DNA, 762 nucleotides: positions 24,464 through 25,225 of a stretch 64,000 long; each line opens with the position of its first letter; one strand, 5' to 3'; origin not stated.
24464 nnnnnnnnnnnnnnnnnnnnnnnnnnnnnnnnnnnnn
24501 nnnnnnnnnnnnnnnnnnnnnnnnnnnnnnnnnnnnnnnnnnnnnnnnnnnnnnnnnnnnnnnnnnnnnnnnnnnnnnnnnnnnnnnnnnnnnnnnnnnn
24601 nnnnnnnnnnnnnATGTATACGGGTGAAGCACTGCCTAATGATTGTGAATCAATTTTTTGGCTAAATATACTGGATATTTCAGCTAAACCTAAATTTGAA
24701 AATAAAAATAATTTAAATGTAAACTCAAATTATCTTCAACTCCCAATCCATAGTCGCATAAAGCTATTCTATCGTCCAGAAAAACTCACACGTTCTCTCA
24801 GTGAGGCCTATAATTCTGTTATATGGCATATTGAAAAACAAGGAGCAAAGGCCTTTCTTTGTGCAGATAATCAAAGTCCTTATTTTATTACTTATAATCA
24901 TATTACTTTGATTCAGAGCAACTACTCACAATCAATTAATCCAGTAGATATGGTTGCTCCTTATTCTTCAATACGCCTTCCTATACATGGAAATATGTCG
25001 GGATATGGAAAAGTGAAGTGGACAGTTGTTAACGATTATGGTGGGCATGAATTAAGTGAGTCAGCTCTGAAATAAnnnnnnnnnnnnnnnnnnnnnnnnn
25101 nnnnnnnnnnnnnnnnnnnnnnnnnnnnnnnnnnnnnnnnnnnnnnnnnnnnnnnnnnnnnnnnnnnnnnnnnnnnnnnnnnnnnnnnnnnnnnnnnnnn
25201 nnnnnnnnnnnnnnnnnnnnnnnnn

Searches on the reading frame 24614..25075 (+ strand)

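Call 5: search_protein_families(library=pfam, proteins=[window:24614-25075:+], max_evalue=1)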
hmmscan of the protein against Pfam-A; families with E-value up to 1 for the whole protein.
window:24614-25075:+ (153 aa): 3 families
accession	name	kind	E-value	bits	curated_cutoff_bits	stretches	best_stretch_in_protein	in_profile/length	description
PF02753.23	PapD_C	-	4.7e-13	49.7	22.8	1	85-145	2-61/63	Pili assembly chaperone PapD, C-terminal domain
PF00345.26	PapD_N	-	2.4e-11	44.1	23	1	2-58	74-125/126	Pili and flagellar-assembly chaperone, PapD N-terminal domain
PF05246.16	DUF735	-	0.018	15.4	23.4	1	35-78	45-88/211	Protein of unknown function (DUF735)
